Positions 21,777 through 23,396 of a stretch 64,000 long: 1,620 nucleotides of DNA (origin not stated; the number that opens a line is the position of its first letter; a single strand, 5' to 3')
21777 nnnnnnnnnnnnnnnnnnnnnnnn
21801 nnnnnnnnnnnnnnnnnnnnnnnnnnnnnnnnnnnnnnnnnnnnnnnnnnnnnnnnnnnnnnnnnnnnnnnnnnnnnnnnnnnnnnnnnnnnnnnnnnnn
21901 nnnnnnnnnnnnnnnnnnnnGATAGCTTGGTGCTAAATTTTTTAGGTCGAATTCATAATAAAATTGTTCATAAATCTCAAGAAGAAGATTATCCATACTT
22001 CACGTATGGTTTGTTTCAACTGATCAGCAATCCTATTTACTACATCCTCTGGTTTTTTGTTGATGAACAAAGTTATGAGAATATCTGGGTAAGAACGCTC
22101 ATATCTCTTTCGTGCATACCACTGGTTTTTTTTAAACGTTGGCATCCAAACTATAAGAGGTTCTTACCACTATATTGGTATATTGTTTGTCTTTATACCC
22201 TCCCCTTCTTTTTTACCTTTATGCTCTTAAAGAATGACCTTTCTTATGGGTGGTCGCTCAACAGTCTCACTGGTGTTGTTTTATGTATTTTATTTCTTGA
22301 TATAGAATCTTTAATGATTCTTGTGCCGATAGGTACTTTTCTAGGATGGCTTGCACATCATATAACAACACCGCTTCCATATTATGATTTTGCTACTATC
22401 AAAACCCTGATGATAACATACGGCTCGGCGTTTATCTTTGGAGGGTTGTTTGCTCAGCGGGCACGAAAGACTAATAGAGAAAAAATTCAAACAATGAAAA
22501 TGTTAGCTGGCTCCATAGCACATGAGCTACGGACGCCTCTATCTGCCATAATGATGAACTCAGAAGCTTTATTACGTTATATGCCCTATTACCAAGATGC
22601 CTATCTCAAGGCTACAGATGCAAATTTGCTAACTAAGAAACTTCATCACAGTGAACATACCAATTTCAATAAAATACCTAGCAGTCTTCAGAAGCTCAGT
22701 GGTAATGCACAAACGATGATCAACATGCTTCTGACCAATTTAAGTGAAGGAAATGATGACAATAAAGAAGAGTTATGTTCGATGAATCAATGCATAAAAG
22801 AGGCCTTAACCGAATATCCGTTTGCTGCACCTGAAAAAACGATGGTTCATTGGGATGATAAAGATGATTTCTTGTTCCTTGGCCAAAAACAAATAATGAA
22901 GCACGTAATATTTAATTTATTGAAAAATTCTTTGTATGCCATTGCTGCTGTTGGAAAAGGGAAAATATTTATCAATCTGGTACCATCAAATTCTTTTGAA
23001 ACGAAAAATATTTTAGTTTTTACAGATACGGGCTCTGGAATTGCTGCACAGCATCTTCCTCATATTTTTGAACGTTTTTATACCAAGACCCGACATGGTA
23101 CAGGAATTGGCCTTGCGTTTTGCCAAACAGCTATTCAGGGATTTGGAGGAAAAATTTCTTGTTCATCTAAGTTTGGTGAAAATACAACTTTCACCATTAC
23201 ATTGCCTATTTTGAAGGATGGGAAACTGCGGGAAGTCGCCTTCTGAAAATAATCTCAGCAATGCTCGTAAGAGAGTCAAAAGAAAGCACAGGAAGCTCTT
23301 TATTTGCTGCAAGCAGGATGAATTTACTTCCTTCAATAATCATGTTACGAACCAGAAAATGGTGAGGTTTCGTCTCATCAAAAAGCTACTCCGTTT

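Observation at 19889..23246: LqsR/LqsS-like response regulator and six-TM kinase pair with a methyltransferase in between and no autoinducer synthase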

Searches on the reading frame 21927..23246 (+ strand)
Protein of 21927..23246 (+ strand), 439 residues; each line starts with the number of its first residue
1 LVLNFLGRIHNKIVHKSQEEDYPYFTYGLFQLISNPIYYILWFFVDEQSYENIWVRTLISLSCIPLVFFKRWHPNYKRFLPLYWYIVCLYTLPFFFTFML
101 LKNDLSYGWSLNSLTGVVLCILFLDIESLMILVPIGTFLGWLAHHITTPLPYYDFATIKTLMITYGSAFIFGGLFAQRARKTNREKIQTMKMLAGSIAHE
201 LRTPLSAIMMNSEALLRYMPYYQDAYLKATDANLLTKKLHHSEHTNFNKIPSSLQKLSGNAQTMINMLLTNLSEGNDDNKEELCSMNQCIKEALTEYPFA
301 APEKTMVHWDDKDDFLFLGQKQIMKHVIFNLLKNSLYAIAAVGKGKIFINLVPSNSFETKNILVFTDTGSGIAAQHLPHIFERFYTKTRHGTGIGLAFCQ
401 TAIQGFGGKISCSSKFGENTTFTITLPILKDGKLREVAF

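Call 3: search_protein_families(library=pfam, proteins=[window:21927-23246:+], max_evalue=0.01)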
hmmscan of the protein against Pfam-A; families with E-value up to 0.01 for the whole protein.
window:21927-23246:+ (439 aa): 2 families
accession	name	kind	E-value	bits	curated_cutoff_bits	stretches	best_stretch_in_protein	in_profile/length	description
PF02518.31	HATPase_c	-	2.8e-20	73.2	26.4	1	322-428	4-109/111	Histidine kinase-, DNA gyrase B-, and HSP90-like ATPase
PF00512.31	HisKA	-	2.2e-07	31.3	26.9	1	192-218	4-30/66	His Kinase A (phospho-acceptor) domain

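Call 4: search_protein_families(library=ncbifam, proteins=[window:21927-23246:+], max_evalue=0.01)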
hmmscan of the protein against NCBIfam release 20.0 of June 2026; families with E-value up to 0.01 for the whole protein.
window:21927-23246:+ (439 aa): 76 families (the best 25 are shown)
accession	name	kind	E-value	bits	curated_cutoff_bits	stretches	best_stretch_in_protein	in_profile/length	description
NF041945.1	LuxN_Vibrio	equivalog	2.4e-31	108.7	1550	1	185-430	457-683/839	quorum-sensing autoinducer 1 sensor kinase/phosphatase LuxN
NF008468.0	PRK11360.1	equivalog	4.5e-25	88.1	646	1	321-432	504-612/616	two-component system sensor histidine kinase AtoS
NF046044.1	PnpS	equivalog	2e-23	83.1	400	1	195-427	175-390/390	two-component system histidine kinase PnpS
NF007688.0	PRK10364.1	equivalog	2.8e-23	82.4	479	1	324-429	352-452/460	two-component system sensor histidine kinase ZraS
NF041735.1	hist_kin_RppB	equivalog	9.4e-22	77.4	400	1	187-427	213-438/438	two-component system sensor histidine kinase RppB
TIGR02966.1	phoR_proteo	equivalog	2.9e-21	75.9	334.2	1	196-425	120-332/333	phosphate regulon sensor histidine kinase PhoR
NF052574.1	HisKinEspCMyxo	equivalog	4.4e-21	74.7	1200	1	178-428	405-637/785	serine histidine kinase EspC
NF053867.1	SprKinKinDBac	equivalog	5.8e-21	74.5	775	1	313-430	387-499/500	sporulation kinase KinD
NF010411.0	PRK13837.1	equivalog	4.6e-20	71.2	647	1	259-430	497-677/828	two-component system VirA-like sensor kinase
NF033092.0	HK_WalK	equivalog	1.4e-18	66.9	725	1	266-428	427-594/594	cell wall metabolism sensor histidine kinase WalK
TIGR01386.1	cztS_silS_copS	subfamily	2.1e-18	66.5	292.55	1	302-427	333-457/457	heavy metal sensor histidine kinase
NF008312.0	PRK11100.1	equivalog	3.9e-18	65.5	356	1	232-427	278-473/477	two-component system sensor histidine kinase CreC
NF006800.0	PRK09303.1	equivalog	4.2e-18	65.4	342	1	178-430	139-379/383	histidine kinase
NF053855.1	HisKinPhoRBctds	equivalog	6e-17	61.3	500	1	184-426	355-581/583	two-component system sensor histidine kinase PhoR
NF041777.1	sens_FixL_Rhizob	equivalog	1.1e-16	60.5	850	1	187-429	259-482/485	sensor protein FixL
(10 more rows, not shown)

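Call 6: search_solved_structures(query=window:21927-23246:+, max_evalue=0.001, show_alignments=1)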
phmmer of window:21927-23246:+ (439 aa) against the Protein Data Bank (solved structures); distinct sequences matched with E-value up to 0.001: 35.
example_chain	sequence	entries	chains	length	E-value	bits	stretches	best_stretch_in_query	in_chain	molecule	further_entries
9jfj_A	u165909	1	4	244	2.9e-15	59.4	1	183-428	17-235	Sensor histidine kinase ZraS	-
6paj_A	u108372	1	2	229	4.2e-15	58.8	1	354-427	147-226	Sensor protein SrrB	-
4i5s_A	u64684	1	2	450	2.2e-14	56.5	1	152-432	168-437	Putative histidine kinase CovS; VicK-like protein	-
4gcz_A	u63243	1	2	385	3e-13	52.7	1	244-429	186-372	Blue-light photoreceptor, Sensor protein fixL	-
8a3u_A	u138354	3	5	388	4.9e-13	52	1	241-429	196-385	Putative Sensory box protein,Sensor protein FixL | Putative Sensory box protein,Putative Sensory box protein,Sensor protein FixL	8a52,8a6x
8a7f_A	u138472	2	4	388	4.9e-13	52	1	241-429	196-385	Putative Sensory box protein,Sensor protein FixL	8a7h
9p6i_A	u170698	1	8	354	2.2e-12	49.9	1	180-430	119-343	histidine kinase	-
8u4x_A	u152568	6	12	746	1.8e-11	46.9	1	274-428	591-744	histidine kinase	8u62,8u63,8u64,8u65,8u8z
4u7n_A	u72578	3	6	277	2.1e-10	43.4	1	182-428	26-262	Histidine protein kinase sensor protein | Histidine kinase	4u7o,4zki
5c93_A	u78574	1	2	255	2.4e-10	43.2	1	183-428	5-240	Histidine kinase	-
3d36_A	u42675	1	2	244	3.3e-10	42.7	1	315-430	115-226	Sporulation kinase B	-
4q20_A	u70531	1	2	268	3.5e-10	42.7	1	363-429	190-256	Sensor protein DivL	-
3sl2_A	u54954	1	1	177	8.7e-09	38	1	310-430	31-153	Sensor histidine kinase yycG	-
3a0r_A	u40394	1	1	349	4e-08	35.8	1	183-415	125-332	Sensor protein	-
8f71_A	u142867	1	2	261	7.8e-08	34.9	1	235-431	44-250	Histidine kinase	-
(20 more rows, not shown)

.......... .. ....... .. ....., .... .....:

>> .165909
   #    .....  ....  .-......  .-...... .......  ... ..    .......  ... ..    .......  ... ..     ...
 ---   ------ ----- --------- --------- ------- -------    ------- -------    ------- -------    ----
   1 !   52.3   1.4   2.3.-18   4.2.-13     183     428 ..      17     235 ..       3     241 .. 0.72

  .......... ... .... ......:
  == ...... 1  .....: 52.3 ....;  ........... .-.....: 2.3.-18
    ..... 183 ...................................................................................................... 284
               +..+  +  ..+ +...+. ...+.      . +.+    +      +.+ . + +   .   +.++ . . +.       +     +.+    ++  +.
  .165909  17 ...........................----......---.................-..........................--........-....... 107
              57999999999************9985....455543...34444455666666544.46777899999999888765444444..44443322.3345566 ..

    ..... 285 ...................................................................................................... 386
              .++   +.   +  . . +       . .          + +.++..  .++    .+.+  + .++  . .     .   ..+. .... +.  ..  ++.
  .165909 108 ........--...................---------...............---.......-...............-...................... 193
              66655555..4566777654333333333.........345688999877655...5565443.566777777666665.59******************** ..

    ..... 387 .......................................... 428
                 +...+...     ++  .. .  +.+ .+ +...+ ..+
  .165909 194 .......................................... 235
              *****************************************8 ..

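Call 42: search_dna_similar(query=window:21927-23246:+, collection=plasmids, mode=protein, max_evalue=1e-10, max_rows=25)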
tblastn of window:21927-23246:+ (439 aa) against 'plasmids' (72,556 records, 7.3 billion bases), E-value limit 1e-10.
Records with a match: 398; places in all: 440; records where one place covers at least 80% of the query: 14.
Best place of each record, by identity: <60% 398.
By first word of the organism name: Ralstonia 135; Bacillus 31; Rhizobium 31; Sinorhizobium 17; Vibrio 13; Paraburkholderia 10; Agrobacterium 7; Nostoc 7; Aminobacter 6; Cupriavidus 5; and 72 more.
By predicted mobility (MOB-suite, as given by PLSDB): non-mobilizable 196; mobilizable 144; conjugative 58.
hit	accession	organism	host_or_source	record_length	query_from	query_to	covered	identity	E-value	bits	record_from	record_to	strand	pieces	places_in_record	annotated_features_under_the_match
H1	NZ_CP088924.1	Rhodanobacter thiooxydans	soil,well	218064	6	431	97%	29.2%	9e-51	191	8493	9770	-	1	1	HAMP domain-containing sensor histidine kinase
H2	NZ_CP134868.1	Dyella sp. BiH032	Soil,soil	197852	4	427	97%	29.0%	1e-49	189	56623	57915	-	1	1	HAMP domain-containing sensor histidine kinase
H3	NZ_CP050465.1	Vibrio campbellii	single cell,seawater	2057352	2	437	99%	27.9%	1e-47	182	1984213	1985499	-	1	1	none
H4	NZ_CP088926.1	Rhodanobacter denitrificans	soil,well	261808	6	431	97%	28.3%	7e-50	189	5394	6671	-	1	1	HAMP domain-containing sensor histidine kinase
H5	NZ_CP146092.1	Ralstonia sp. RRA.1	-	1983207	28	427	91%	29.8%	4e-40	160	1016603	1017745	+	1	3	none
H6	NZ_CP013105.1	Paraburkholderia caribensis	-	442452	6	437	98%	27.6%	1e-37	153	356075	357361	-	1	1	response regulator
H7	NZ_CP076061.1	Cupriavidus sp. EM10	Pure-cultured cell,sewage water sludge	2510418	28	427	91%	28.6%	1e-40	162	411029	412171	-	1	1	none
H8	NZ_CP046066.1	Vibrio sp. THAF191d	pure culture,Surface of a polyethylene ...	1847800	28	427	91%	27.7%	7e-41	162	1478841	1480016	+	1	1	none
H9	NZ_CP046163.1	Vibrio sp. THAF191c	pure culture,Surface of a polyethylene ...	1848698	28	427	91%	27.7%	7e-41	162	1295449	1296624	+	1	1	none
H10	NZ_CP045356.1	Vibrio sp. THAF64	pure culture,Surface of a sandy ...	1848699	28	427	91%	27.7%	7e-41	162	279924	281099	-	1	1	none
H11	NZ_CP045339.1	Vibrio sp. THAF190c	pure culture,Surface of a polyethylene ...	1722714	28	437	93%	26.1%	8e-43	168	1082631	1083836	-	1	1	none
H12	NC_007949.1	Polaromonas sp. JS666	-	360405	28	428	91%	26.3%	4e-25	116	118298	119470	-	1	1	HAMP domain-containing sensor histidine kinase | response regulator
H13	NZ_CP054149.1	Agrobacterium vaccinii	Blueberry,pure bacterial culture,Tumor ...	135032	30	428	91%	22.1%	1e-16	90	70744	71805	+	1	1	PAS domain S-box protein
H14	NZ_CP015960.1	Paraburkholderia caribensis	Mimosa,single cell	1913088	184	427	56%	34.7%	5e-29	127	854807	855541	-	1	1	none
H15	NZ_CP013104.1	Paraburkholderia caribensis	-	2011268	184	427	56%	34.7%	5e-29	127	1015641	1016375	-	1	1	none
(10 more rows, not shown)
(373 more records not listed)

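Call 43: get_annotated_region(hit=H5, flank=4000)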
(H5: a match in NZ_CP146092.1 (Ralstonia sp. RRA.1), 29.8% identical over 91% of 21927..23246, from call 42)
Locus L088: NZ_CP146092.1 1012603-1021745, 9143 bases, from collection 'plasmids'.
description: Ralstonia sp. RRA.1 plasmid unnamed1, complete sequence
organism: Ralstonia sp. RRA.1 (NCBI taxid 3122075)
taxonomy: Bacteria; Pseudomonadota; Betaproteobacteria; Burkholderiales; Burkholderiaceae; Ralstonia; Ralstonia sp. RRA.1
host: -; source: -; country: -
typing (MOB-suite, as given by PLSDB): non-mobilizable
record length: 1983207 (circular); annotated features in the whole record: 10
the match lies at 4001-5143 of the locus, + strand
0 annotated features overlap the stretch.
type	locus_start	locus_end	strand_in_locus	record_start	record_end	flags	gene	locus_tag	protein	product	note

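Call 44: get_annotated_region(hit=H3, flank=4000)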
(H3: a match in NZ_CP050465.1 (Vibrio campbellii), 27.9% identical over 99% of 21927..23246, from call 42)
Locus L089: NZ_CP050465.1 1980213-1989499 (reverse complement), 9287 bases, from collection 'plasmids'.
description: Vibrio campbellii strain LJC015 plasmid unnamed1, complete sequence
organism: Vibrio campbellii (NCBI taxid 680)
taxonomy: Bacteria; Pseudomonadota; Gammaproteobacteria; Vibrionales; Vibrionaceae; Vibrio; Vibrio campbellii
host: -; source: single cell,seawater; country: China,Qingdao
typing (MOB-suite, as given by PLSDB): non-mobilizable
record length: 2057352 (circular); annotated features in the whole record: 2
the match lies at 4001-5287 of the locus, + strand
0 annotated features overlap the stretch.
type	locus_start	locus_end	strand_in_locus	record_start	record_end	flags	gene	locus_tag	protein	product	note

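Call 45: get_annotated_region(hit=H1, flank=4000)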
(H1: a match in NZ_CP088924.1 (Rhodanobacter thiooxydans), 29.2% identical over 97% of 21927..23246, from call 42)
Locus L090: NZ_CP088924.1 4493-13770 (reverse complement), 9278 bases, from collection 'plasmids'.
description: Rhodanobacter thiooxydans strain FW510-R12 plasmid unnamed, complete sequence
organism: Rhodanobacter thiooxydans (NCBI taxid 416169)
taxonomy: Bacteria; Pseudomonadota; Gammaproteobacteria; Lysobacterales; Rhodanobacteraceae; Rhodanobacter; Rhodanobacter thiooxydans
host: -; source: soil,well; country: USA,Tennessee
typing (MOB-suite, as given by PLSDB): non-mobilizable
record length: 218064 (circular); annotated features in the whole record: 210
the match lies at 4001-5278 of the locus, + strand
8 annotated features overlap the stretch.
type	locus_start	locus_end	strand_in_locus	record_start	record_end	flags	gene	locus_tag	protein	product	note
CDS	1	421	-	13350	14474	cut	-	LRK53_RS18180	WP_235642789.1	WGR domain-containing protein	-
CDS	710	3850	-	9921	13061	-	-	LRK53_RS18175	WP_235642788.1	DEAD/DEAH box helicase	-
CDS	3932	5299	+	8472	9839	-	-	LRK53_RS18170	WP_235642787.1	HAMP domain-containing sensor histidine kinase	GO:0007165 - signal transduction [Evidence IEA]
CDS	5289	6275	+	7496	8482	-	-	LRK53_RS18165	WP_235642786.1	hypothetical protein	-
CDS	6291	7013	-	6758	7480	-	-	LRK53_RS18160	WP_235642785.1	thermonuclease family protein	-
CDS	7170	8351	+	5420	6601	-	-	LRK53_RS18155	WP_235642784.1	hypothetical protein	-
CDS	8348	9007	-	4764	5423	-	-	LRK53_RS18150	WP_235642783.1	DUF6694 family lipoprotein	-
CDS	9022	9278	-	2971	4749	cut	-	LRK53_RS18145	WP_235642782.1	DHHA1 domain-containing protein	-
